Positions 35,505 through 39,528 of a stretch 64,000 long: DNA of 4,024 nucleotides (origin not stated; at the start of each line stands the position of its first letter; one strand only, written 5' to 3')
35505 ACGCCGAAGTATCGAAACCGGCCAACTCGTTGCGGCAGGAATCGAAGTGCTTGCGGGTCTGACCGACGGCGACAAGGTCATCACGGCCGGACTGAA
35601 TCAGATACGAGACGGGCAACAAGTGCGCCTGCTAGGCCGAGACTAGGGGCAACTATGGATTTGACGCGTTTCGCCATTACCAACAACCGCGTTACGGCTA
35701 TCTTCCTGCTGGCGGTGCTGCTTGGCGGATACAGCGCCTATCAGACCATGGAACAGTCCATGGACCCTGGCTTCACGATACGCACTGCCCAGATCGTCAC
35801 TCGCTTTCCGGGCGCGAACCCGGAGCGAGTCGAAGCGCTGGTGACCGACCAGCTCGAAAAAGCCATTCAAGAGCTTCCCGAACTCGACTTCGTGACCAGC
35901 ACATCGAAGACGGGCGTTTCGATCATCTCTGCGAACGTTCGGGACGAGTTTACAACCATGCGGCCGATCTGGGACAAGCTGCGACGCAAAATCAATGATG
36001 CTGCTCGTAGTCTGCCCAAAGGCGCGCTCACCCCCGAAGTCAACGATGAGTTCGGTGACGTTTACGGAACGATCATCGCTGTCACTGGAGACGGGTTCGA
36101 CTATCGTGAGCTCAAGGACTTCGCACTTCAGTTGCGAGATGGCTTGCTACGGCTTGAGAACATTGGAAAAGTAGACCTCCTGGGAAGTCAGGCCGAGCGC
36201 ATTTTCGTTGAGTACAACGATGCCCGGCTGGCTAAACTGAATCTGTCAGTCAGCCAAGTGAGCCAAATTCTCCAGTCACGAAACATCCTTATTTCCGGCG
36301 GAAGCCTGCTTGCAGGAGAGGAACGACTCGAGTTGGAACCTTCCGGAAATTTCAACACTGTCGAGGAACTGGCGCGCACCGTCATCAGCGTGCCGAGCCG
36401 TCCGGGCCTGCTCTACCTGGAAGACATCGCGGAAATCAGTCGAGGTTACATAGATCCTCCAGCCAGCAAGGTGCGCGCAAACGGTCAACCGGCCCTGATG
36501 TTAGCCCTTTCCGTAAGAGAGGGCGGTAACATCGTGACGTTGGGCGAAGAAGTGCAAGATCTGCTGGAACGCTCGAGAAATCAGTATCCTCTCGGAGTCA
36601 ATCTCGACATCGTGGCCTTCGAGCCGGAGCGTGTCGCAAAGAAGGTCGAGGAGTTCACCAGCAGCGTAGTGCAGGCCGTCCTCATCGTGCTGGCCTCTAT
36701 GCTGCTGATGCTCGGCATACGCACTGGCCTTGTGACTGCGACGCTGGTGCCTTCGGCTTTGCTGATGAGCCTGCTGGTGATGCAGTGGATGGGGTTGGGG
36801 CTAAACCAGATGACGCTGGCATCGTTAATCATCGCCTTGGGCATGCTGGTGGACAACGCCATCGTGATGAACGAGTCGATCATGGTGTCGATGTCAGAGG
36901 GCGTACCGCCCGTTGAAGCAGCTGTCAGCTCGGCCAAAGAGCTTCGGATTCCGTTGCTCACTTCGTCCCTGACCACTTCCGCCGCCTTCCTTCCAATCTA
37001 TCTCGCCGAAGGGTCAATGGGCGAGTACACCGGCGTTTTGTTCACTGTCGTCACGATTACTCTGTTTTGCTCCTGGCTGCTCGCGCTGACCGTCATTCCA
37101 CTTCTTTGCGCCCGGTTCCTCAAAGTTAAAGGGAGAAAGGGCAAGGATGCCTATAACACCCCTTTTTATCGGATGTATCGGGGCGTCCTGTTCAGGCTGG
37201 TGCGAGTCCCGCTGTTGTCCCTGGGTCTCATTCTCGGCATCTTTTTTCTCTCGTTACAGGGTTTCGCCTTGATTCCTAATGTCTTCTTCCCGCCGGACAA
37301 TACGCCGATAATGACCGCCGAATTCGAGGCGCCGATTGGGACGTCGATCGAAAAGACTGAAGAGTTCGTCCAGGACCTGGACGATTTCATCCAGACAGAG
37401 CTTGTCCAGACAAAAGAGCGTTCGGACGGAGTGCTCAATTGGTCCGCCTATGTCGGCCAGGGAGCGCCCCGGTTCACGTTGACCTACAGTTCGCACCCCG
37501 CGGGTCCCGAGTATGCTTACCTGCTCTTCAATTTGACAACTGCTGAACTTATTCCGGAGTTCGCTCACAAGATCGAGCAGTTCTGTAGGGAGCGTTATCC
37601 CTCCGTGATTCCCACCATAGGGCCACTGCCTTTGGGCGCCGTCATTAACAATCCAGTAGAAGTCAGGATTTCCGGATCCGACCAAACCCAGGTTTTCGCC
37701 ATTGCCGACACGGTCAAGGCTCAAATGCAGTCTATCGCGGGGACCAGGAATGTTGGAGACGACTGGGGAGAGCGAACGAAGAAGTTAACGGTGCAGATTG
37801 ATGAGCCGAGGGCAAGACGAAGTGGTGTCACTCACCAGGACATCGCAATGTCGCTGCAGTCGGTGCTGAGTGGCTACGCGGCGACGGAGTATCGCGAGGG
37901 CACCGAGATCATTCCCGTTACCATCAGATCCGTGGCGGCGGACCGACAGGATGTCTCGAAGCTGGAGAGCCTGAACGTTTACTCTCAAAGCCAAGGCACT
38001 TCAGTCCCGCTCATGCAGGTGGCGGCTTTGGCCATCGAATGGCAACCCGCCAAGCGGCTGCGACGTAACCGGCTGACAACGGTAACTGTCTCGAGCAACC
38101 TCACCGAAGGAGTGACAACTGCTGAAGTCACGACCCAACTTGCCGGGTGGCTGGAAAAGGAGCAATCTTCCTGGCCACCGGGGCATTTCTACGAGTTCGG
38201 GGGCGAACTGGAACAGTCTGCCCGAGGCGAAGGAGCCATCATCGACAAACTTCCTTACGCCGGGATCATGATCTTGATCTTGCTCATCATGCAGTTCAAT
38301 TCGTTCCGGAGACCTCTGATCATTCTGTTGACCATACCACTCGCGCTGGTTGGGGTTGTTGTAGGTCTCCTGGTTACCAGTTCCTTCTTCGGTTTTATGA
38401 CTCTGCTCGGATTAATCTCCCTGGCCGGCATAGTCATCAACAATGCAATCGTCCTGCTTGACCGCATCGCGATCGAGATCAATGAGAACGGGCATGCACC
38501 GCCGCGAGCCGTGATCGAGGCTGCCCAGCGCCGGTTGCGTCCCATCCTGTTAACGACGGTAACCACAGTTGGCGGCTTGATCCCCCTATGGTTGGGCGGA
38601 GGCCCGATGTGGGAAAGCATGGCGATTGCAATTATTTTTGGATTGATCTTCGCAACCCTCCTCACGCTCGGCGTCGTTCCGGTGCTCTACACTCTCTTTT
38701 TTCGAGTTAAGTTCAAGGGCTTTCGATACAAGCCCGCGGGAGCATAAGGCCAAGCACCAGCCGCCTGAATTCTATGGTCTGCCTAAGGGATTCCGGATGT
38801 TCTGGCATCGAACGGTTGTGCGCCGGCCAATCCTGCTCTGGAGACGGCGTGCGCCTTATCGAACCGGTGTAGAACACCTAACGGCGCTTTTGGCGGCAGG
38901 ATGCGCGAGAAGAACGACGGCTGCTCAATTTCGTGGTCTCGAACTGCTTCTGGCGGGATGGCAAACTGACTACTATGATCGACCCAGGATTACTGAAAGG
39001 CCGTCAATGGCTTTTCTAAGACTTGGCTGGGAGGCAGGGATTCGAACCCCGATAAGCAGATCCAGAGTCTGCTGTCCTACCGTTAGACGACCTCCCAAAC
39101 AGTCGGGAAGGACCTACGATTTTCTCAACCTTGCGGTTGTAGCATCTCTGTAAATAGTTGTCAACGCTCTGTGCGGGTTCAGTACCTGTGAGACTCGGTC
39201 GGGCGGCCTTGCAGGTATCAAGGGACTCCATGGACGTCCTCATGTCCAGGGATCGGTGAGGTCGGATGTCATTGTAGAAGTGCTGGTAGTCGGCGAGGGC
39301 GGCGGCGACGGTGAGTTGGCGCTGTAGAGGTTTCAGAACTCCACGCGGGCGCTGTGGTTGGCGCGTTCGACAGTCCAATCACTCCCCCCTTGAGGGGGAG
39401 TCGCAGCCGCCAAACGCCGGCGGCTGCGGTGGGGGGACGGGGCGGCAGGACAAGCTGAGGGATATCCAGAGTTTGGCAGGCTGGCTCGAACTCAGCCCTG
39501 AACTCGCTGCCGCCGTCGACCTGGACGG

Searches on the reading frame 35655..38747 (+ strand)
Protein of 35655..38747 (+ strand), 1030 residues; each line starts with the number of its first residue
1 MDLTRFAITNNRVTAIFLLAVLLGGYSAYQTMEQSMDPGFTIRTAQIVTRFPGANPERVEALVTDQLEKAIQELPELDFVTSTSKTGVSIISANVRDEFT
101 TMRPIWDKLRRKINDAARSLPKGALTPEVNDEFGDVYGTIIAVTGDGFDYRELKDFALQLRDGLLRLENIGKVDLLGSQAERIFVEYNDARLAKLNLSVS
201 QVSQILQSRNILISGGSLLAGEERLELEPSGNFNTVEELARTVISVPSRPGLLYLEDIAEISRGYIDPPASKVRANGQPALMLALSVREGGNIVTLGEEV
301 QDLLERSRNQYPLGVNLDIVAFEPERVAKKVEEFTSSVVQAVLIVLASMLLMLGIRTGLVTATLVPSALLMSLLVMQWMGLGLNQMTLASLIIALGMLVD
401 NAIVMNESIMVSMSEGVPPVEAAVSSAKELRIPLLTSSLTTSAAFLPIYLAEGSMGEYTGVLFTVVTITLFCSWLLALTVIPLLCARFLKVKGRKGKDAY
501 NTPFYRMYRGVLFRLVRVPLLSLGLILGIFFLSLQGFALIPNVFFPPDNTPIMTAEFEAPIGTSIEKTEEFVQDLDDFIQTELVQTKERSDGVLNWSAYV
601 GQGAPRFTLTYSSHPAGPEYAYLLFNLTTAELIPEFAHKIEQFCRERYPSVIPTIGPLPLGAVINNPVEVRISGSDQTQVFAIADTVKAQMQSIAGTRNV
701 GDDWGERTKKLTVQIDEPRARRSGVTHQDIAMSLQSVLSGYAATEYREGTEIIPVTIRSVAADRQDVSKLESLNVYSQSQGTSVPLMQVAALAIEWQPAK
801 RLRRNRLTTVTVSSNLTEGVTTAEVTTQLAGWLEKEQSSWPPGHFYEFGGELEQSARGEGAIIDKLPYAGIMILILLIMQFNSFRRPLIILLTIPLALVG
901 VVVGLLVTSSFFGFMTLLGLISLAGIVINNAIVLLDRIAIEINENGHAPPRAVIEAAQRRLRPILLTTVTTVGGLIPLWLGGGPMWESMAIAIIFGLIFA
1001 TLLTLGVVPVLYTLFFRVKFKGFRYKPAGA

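Call 60: search_protein_families(library=pfam, proteins=[window:35655-38747:+], max_evalue=0.001)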
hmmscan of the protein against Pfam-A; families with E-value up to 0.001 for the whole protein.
window:35655-38747:+ (1030 aa): 3 families
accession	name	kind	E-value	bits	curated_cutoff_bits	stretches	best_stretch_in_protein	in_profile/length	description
PF00873.25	ACR_tran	-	9.1e-158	527.3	28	1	4-1015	2-1020/1021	AcrB/AcrD/AcrF family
PF02355.23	SecD_SecF_C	-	7.3e-08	32.5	20.5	1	869-1004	40-175/189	Protein export membrane protein SecD/SecF, C-terminal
PF03176.21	MMPL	-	0.00024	20.6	20.5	1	871-1017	154-304/333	MMPL family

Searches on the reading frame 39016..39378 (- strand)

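Call 60: search_protein_families(library=pfam, proteins=[window:39016-39378:-], max_evalue=0.001)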
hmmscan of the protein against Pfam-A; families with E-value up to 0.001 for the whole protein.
window:39016-39378:- (120 aa): 1 family
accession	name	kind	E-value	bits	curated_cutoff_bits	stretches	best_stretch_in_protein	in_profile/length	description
PF13683.12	rve_3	-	0.00016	21.8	26.5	1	23-48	41-66/67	Integrase core domain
